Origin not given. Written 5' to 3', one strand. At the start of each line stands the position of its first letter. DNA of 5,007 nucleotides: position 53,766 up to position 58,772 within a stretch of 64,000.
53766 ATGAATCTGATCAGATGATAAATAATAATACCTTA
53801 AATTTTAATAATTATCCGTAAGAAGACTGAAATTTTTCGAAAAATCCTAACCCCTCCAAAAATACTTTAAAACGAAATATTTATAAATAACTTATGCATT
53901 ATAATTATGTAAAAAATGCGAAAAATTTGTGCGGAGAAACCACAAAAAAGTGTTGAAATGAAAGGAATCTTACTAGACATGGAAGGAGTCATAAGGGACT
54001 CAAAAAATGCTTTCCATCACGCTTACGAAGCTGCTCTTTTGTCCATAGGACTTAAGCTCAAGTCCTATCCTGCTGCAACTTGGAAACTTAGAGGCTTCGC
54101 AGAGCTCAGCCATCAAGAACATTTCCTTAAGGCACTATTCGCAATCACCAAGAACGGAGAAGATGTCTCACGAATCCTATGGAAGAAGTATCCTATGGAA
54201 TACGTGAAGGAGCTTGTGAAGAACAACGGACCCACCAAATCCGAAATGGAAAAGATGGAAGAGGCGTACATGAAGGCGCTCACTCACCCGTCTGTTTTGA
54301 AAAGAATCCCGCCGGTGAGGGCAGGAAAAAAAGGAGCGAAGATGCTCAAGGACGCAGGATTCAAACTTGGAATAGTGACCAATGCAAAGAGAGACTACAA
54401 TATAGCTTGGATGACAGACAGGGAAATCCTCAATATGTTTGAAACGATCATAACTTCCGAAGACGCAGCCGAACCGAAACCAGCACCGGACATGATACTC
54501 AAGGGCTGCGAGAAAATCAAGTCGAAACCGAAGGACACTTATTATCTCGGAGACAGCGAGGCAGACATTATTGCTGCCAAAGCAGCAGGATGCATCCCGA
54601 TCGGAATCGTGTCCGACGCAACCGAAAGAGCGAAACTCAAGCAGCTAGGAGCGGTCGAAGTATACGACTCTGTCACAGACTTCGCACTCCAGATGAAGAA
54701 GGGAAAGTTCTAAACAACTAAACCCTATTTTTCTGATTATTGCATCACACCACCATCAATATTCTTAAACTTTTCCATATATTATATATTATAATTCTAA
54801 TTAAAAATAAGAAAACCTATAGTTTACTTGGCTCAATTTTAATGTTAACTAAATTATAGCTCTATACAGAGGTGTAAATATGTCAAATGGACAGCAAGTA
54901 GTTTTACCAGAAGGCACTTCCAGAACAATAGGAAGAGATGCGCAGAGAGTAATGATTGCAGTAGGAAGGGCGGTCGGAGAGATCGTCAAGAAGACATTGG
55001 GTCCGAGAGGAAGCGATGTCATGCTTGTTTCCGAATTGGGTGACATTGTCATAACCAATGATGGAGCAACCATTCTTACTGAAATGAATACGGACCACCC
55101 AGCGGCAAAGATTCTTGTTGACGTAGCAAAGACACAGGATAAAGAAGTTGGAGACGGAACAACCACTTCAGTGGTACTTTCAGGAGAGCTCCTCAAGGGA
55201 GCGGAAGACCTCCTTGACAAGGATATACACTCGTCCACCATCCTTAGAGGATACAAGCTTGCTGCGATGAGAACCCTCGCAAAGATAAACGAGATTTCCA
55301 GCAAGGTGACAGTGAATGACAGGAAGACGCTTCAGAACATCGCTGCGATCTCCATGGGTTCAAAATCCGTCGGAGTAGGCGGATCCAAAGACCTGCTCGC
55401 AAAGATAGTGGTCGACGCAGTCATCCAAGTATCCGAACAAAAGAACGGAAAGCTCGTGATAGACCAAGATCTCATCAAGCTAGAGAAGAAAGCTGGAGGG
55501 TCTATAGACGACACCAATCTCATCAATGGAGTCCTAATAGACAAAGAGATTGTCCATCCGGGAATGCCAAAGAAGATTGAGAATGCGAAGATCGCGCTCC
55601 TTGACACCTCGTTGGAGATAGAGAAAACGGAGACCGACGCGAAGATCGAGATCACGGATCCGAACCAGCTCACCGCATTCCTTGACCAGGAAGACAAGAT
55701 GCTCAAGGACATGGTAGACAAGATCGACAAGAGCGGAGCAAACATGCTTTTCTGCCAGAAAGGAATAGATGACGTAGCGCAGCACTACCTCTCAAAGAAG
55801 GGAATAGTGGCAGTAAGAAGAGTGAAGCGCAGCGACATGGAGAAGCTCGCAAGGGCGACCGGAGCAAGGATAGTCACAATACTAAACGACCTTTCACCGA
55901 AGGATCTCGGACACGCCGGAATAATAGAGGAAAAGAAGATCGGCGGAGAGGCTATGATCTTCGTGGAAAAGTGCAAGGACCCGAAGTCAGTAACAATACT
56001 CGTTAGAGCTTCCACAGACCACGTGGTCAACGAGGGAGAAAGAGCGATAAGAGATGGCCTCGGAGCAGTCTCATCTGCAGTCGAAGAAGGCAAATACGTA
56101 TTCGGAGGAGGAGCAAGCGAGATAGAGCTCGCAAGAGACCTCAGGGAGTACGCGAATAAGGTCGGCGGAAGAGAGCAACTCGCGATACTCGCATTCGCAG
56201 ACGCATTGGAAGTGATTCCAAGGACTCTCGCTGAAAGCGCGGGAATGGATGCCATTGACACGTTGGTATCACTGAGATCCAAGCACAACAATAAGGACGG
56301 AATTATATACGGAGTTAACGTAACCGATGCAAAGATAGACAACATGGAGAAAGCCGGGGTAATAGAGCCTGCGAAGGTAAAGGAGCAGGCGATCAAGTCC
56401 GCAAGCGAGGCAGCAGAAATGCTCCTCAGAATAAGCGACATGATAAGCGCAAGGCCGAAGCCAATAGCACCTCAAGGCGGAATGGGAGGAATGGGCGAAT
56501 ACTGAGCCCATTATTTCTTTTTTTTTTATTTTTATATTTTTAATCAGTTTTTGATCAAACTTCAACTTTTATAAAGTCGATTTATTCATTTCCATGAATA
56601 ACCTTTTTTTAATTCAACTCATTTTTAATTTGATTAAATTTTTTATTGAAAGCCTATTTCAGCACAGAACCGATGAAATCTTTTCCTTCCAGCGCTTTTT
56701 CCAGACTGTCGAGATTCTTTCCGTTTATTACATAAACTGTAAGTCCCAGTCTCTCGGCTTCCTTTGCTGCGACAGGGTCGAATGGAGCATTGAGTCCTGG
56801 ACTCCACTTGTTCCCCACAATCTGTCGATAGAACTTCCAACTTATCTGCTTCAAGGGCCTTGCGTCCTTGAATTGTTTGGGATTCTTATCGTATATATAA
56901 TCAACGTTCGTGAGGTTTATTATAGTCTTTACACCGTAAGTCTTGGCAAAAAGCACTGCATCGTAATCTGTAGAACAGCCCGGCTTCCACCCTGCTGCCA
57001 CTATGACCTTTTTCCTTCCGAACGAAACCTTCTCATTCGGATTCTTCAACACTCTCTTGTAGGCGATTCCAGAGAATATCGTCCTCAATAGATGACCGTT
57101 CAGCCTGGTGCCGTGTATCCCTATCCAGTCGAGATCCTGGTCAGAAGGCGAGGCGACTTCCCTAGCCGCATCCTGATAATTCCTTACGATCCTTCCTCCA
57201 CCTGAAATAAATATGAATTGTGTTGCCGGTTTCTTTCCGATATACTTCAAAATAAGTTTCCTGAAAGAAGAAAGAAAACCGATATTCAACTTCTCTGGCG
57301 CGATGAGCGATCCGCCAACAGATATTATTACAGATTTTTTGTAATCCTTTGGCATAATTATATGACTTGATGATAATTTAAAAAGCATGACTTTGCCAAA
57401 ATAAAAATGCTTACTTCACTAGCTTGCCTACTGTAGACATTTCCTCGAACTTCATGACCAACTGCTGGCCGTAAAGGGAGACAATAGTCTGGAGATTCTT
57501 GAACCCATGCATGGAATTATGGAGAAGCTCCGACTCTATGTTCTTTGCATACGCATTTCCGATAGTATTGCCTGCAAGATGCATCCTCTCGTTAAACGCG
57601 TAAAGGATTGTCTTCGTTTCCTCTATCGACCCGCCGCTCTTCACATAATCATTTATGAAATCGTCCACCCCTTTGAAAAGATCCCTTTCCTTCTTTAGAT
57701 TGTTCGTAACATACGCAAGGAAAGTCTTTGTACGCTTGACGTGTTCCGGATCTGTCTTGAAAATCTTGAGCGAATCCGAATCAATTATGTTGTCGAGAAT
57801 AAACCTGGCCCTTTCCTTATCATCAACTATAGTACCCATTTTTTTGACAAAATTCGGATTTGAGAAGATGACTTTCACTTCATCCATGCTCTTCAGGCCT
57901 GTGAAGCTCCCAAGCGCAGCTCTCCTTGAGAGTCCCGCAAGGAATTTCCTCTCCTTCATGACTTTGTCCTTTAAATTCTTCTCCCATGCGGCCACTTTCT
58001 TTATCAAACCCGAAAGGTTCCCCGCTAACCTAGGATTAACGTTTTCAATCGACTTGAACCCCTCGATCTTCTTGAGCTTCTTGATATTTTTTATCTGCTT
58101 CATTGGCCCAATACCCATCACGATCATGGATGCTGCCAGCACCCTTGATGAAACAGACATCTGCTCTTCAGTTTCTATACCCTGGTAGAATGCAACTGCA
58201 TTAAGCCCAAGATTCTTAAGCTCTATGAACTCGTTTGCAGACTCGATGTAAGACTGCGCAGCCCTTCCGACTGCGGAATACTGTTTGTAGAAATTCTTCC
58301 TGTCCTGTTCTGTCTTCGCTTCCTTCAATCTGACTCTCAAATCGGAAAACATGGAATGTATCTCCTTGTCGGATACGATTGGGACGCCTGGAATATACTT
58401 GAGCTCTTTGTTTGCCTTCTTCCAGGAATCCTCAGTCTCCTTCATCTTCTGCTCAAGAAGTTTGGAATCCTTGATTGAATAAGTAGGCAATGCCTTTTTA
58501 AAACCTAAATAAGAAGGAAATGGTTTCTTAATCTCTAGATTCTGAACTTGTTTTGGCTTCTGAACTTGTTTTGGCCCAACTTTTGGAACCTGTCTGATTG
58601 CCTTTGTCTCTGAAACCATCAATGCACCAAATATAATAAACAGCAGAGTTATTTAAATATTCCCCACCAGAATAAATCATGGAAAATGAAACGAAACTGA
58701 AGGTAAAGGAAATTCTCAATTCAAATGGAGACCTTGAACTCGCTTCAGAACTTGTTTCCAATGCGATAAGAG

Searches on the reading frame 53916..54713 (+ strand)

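Call 32: search_protein_families(library=pfam, proteins=[window:53916-54713:+], max_evalue=0.01)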
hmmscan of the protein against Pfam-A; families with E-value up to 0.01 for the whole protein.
window:53916-54713:+ (265 aa): 4 families
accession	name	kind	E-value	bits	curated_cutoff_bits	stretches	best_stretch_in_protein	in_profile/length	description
PF13419.12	HAD_2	-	1.5e-24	87.6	23.8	1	91-227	39-174/178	Haloacid dehalogenase-like hydrolase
PF00702.32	Hydrolase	-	4.9e-18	66.6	26.4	1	15-225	1-191/191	haloacid dehalogenase-like hydrolase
PF13242.12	Hydrolase_like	-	8.9e-08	32.4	22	1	188-255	4-74/75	HAD-hyrolase-like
PF00107.32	ADH_zinc_N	-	0.00059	20.2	31.8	1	219-261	8-51/129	Zinc-binding dehydrogenase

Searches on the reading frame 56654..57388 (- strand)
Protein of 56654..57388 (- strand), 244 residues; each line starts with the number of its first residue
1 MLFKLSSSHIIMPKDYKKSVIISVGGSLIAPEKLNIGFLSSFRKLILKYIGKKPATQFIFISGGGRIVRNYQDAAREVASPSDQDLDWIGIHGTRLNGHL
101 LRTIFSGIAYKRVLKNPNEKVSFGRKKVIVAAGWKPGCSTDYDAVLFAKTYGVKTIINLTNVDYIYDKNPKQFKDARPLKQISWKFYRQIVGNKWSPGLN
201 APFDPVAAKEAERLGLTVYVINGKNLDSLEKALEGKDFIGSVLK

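Call 32: search_protein_families(library=pfam, proteins=[window:56654-57388:-], max_evalue=0.01)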
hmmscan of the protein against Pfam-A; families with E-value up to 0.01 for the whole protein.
window:56654-57388:- (244 aa): 1 family
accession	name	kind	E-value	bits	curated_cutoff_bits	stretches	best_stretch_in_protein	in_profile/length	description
PF00696.33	AA_kinase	-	1.8e-23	83.9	24.9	1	20-222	3-234/234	Amino acid kinase family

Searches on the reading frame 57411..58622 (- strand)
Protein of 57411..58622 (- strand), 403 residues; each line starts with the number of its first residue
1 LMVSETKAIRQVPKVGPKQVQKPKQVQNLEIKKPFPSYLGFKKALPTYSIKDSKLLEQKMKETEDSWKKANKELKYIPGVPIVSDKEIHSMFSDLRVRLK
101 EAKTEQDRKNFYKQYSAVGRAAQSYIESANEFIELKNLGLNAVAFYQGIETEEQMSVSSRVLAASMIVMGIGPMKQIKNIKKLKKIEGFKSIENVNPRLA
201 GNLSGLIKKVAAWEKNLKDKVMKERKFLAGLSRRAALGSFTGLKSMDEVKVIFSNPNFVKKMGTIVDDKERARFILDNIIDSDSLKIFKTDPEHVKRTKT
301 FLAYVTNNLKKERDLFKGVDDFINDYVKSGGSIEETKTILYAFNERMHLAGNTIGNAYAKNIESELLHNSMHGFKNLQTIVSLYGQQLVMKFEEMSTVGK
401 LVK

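Call 32: search_protein_families(library=pfam, proteins=[window:57411-58622:-], max_evalue=0.01)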
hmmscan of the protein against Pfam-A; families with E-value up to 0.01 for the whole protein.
window:57411-58622:- (403 aa): 0 families

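Call 37: search_solved_structures(query=window:57411-58622:-, max_evalue=1)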
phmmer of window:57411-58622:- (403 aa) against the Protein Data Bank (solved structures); distinct sequences matched with E-value up to 1: 1.
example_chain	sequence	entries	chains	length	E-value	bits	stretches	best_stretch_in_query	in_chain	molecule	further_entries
2no4_A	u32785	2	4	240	0.28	13.7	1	214-293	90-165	(S)-2-haloacid dehalogenase IVA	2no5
